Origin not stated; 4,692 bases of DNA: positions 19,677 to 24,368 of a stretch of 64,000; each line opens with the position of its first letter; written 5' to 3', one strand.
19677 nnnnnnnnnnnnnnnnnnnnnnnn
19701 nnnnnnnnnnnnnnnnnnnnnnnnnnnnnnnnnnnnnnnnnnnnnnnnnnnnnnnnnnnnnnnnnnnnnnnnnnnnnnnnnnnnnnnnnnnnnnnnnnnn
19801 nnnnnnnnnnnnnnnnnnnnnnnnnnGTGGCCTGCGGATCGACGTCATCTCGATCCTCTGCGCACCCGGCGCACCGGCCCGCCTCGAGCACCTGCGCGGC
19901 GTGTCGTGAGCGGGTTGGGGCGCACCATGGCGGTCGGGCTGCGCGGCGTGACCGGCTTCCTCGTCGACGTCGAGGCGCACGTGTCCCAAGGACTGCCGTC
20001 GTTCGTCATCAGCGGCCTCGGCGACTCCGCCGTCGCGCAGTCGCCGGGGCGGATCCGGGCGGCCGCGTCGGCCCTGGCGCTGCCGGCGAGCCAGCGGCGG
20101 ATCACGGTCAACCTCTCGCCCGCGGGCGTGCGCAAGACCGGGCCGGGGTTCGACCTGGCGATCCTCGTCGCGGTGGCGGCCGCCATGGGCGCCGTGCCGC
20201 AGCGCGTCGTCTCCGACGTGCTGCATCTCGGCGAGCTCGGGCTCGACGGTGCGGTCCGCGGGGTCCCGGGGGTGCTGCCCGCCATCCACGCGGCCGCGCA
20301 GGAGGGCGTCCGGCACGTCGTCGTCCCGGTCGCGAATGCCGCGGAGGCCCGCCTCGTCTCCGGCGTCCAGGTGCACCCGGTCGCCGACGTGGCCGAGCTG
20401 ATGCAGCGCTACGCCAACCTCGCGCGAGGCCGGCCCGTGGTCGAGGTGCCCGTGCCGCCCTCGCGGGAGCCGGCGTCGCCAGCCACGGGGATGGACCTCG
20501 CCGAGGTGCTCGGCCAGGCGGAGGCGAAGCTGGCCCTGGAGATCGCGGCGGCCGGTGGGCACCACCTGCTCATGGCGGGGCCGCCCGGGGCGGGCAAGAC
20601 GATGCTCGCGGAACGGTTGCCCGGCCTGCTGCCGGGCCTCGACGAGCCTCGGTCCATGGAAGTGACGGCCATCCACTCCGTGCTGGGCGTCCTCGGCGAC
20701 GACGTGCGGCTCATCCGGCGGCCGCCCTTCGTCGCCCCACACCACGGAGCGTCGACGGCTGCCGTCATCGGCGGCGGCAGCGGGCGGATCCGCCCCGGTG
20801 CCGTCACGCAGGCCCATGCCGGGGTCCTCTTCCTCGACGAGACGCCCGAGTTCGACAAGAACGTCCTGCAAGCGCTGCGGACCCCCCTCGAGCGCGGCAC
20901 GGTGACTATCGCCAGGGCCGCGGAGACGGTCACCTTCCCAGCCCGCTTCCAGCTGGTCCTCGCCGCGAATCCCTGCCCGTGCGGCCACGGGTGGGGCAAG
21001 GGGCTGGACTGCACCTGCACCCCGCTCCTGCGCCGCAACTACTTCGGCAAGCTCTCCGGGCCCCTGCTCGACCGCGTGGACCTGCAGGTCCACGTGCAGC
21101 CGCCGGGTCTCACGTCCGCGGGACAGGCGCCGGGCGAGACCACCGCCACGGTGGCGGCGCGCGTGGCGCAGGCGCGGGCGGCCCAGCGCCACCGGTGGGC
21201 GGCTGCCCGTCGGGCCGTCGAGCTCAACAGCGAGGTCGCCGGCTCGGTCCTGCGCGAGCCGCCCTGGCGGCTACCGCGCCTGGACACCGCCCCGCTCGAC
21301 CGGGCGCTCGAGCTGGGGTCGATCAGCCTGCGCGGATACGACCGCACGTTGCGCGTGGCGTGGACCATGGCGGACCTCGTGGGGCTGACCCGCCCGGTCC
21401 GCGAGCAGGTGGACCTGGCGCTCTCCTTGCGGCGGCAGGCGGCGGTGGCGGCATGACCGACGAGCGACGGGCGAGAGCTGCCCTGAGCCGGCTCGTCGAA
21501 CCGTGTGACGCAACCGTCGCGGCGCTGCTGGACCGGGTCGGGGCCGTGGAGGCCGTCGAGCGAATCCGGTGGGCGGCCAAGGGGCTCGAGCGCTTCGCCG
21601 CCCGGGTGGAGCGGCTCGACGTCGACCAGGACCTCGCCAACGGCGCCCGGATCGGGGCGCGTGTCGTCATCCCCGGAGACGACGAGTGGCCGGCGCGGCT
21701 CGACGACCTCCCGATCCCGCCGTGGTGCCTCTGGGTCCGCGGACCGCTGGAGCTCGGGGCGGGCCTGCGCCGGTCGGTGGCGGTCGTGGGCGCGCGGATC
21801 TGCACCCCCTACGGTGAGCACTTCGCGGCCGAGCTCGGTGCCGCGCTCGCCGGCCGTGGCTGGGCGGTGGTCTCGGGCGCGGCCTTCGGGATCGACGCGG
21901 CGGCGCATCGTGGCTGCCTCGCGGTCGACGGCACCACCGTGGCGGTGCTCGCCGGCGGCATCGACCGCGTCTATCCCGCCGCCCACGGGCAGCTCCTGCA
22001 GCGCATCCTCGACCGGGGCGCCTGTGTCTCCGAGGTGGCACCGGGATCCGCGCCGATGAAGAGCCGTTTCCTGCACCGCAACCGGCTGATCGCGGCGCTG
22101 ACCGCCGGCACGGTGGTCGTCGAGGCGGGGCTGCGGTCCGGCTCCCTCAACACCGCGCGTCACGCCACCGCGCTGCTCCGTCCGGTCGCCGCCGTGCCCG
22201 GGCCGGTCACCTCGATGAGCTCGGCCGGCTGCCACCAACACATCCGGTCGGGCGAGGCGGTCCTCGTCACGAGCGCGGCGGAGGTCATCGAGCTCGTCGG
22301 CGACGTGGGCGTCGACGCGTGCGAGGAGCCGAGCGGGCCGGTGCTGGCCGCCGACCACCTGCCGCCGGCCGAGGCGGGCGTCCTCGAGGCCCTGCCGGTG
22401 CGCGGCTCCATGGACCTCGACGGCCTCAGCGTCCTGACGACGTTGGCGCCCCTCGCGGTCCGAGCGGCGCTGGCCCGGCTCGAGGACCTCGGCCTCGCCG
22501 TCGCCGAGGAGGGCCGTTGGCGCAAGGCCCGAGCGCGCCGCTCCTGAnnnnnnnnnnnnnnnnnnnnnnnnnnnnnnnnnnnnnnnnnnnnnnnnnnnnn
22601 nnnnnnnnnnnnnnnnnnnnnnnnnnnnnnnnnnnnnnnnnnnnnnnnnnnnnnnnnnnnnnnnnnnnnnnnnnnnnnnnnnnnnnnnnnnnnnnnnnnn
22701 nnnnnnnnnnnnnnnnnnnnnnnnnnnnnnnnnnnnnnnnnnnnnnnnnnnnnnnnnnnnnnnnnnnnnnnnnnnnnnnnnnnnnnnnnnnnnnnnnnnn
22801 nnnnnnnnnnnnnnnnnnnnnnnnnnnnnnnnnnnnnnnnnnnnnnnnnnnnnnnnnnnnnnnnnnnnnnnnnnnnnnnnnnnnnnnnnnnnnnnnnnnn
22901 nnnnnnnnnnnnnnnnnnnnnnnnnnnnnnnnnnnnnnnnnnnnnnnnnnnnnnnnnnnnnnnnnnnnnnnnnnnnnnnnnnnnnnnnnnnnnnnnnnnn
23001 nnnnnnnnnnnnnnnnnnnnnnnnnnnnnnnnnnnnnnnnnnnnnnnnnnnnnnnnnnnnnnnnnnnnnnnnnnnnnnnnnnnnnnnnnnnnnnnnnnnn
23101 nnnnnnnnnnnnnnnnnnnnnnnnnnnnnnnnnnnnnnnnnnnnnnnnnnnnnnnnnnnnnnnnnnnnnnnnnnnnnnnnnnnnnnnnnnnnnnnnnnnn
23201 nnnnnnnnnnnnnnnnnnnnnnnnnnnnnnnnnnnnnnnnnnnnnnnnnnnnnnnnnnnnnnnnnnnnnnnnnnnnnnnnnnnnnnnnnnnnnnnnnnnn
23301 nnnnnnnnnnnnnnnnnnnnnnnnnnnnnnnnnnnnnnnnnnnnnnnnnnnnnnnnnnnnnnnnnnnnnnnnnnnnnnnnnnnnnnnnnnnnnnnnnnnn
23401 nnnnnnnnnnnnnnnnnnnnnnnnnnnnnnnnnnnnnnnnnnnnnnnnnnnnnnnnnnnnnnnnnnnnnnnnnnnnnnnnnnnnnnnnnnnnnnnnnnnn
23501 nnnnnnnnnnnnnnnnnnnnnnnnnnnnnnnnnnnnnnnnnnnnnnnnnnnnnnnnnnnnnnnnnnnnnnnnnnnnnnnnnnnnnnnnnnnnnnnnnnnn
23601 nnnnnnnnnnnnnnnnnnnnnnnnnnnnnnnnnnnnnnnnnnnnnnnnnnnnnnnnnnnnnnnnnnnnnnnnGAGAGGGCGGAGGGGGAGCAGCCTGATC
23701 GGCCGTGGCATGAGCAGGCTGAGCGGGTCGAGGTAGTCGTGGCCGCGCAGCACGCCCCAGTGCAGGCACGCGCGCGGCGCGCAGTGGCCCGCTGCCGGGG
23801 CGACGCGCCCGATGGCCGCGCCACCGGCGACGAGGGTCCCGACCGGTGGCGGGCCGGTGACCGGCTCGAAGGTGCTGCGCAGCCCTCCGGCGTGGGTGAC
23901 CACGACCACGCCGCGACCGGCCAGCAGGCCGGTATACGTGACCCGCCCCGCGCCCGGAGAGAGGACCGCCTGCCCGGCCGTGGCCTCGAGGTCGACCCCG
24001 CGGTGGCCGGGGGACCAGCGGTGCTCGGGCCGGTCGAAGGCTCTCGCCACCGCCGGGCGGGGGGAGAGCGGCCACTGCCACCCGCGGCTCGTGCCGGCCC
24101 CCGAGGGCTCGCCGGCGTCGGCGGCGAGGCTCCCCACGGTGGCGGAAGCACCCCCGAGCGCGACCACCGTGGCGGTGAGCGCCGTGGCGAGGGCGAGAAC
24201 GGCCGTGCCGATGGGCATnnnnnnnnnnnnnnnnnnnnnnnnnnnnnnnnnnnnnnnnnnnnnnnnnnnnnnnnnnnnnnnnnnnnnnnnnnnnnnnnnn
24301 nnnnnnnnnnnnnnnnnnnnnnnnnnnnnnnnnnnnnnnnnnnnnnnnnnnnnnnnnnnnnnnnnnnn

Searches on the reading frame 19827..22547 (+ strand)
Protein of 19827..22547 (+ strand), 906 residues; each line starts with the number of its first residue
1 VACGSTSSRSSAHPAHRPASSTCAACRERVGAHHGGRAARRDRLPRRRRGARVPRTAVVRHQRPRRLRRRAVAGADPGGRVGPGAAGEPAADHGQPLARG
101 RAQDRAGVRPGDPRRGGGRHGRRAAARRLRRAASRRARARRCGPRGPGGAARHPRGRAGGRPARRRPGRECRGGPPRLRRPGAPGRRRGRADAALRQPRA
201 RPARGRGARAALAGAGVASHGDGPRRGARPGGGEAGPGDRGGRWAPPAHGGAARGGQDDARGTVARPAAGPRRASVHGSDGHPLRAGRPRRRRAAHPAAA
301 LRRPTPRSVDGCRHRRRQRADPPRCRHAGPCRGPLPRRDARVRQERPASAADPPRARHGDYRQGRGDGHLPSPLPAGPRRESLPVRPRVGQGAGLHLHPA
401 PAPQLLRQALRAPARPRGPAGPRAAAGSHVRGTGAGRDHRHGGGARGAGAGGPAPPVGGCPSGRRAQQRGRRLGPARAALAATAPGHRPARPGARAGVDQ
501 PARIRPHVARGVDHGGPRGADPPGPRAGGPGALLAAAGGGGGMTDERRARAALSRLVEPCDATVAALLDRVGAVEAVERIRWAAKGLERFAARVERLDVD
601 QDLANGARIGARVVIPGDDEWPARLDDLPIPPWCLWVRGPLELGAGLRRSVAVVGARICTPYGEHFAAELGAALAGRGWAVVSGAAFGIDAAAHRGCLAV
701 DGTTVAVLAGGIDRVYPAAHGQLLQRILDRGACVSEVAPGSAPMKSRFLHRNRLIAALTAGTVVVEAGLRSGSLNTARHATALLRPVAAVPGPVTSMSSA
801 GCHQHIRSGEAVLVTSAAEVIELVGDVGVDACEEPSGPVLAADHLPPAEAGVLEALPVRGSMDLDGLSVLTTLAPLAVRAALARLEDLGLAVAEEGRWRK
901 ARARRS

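Call 13: search_protein_families(library=pfam, proteins=[window:19827-22547:+])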
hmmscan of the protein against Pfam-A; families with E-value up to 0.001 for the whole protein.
window:19827-22547:+ (906 aa): 2 families
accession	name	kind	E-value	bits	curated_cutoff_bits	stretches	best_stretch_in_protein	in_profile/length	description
PF02481.21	DNA_processg_A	-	6.1e-67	225.3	29.6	1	609-813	5-210/212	DNA recombination-mediator protein A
PF18306.6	LDcluster4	-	3.2e-07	30.5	26.3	1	649-710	2-64/151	SLOG cluster4 family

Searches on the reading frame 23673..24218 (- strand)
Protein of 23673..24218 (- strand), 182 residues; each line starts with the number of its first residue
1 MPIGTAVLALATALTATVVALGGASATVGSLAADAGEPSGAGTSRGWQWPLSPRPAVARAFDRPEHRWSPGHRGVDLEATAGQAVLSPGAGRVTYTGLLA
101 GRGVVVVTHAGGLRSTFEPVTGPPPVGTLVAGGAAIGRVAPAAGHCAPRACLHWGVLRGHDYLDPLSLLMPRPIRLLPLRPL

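Call 44: search_protein_families(library=pfam, proteins=[window:23673-24218:-], max_evalue=0.01)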
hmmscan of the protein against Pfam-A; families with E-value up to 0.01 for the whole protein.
window:23673-24218:- (182 aa): 1 family
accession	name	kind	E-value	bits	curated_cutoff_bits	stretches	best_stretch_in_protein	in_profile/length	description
PF01551.29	Peptidase_M23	-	7.2e-10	39.4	28.7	1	71-165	2-96/96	Peptidase family M23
